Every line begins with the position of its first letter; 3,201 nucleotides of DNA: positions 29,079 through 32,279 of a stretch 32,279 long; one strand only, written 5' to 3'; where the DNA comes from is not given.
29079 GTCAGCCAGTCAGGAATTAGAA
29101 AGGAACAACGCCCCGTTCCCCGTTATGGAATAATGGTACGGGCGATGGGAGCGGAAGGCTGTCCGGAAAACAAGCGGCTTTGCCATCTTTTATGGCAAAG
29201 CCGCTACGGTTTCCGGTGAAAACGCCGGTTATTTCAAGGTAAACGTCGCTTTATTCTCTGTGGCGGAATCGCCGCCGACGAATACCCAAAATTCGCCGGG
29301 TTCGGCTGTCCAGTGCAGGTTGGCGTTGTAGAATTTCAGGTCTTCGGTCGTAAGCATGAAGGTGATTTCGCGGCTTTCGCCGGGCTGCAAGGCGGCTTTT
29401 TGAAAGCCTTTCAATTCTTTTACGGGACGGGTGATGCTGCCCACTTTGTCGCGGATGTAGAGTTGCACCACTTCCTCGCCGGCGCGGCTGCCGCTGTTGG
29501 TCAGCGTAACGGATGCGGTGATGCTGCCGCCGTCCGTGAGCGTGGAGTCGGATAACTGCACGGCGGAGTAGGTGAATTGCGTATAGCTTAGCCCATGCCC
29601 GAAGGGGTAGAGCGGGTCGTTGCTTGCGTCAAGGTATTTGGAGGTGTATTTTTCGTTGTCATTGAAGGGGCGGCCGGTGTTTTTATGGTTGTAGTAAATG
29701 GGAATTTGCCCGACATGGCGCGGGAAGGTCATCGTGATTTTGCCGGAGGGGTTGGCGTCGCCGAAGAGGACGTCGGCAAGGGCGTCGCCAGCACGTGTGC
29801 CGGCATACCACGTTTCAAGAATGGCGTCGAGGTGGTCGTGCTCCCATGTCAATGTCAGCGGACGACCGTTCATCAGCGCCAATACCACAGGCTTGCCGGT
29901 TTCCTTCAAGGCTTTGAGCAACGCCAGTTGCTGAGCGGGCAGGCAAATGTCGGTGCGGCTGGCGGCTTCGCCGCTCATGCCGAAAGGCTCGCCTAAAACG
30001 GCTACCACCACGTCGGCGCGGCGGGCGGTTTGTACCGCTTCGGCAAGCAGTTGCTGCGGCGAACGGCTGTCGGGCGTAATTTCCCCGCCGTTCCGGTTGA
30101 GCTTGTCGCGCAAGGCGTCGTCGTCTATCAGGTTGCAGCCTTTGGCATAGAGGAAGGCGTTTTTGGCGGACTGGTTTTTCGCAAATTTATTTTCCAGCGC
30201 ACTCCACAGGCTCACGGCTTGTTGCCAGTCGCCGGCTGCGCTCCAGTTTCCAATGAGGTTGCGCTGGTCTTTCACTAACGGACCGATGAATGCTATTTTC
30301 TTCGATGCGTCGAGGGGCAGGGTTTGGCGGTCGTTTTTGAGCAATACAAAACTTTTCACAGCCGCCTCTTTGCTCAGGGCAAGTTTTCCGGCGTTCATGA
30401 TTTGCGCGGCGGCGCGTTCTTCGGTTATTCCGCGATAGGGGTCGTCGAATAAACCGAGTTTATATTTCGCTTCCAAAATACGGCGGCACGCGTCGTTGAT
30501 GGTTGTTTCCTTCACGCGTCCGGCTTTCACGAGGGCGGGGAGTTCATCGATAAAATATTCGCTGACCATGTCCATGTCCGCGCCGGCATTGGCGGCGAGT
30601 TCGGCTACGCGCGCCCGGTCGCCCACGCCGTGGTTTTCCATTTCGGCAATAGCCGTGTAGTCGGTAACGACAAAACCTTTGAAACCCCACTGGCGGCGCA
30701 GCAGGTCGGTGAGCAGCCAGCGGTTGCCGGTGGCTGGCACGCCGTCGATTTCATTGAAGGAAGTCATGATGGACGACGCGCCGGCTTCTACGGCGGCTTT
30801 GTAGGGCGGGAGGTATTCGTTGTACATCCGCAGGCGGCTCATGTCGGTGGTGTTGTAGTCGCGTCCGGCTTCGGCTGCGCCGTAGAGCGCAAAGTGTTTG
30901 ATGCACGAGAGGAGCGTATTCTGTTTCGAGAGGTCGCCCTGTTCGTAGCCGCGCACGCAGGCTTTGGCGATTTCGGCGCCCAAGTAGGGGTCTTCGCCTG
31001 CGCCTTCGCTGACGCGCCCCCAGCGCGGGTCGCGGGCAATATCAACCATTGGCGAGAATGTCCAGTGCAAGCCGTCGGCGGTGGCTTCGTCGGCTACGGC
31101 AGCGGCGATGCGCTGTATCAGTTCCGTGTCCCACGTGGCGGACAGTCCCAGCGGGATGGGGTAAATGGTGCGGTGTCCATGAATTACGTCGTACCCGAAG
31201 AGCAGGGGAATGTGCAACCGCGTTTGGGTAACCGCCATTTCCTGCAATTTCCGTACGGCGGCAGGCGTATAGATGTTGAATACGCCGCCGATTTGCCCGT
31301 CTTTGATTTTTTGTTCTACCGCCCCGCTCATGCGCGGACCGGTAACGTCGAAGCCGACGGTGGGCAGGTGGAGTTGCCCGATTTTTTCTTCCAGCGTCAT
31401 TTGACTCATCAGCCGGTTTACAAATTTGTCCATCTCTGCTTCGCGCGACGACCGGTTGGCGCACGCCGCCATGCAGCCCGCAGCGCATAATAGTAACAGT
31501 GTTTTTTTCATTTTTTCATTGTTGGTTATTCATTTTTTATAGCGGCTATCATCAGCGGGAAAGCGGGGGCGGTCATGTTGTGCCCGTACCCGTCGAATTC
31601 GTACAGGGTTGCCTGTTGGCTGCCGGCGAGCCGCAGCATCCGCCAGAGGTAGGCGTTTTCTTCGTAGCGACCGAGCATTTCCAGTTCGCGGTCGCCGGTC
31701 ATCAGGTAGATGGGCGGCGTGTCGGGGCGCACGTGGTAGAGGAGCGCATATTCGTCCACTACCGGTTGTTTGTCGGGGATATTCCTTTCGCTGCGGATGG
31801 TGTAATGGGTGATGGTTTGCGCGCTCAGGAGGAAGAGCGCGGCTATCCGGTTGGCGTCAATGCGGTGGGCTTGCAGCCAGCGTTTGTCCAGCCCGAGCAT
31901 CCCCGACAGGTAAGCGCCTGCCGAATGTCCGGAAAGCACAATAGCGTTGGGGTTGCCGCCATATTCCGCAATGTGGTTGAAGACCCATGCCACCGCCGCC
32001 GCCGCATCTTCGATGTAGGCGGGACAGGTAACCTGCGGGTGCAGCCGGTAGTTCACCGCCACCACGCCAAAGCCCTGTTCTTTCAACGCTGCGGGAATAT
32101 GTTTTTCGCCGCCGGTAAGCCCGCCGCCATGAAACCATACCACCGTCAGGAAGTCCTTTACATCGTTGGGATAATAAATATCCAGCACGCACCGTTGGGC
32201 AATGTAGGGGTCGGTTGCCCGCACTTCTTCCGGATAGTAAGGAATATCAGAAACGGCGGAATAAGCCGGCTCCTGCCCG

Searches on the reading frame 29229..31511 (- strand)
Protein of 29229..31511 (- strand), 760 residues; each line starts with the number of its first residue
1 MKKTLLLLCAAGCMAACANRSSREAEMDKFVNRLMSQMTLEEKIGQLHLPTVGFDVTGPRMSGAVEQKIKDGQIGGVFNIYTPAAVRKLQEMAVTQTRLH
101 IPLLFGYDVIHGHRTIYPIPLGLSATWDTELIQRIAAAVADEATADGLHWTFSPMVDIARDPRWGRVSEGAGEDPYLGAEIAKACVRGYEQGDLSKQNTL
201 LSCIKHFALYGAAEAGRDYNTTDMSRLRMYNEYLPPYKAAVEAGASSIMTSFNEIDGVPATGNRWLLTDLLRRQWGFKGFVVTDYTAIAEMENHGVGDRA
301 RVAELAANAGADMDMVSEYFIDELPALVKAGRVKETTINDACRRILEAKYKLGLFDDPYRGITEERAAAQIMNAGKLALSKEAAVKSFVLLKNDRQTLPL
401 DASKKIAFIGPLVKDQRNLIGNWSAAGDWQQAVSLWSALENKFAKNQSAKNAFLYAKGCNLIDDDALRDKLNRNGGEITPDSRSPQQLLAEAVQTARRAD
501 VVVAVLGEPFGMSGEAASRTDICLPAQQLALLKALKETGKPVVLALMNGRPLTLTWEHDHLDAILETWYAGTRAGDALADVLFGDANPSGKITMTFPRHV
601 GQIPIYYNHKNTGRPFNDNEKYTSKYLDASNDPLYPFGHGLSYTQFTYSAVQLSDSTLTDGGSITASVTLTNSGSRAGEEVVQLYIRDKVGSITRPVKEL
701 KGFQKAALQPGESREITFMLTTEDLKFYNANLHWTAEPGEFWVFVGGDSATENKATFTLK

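Call 78: search_protein_families(library=pfam, proteins=[window:29229-31511:-], max_evalue=0.00001)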
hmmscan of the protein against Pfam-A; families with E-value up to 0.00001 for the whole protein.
window:29229-31511:- (760 aa): 3 families
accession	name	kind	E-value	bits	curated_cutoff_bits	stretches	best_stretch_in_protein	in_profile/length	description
PF00933.27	Glyco_hydro_3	-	1.2e-75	255.3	27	1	39-347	1-315/316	Glycosyl hydrolase family 3 N terminal domain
PF01915.27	Glyco_hydro_3_C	-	2.6e-56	191.2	31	1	389-643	2-200/200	Glycosyl hydrolase family 3 C-terminal domain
PF14310.12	Fn3-like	-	8.1e-26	90.4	25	1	680-749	1-71/71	Fibronectin type III-like domain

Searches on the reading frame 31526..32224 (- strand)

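Call 78: search_protein_families(library=pfam, proteins=[window:31526-32224:-], max_evalue=0.00001)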
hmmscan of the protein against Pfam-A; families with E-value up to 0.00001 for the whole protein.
window:31526-32224:- (232 aa): 3 families
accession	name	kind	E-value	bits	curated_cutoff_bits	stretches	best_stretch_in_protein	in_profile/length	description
PF20434.5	BD-FAE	-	4.6e-24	85.6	26.8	1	14-115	1-111/215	BD-FAE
PF07859.19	Abhydrolase_3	-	5.2e-18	66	25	1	28-139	1-112/210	alpha/beta hydrolase fold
PF00135.34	COesterase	-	1.4e-12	47.8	27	1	14-107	88-197/515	Carboxylesterase family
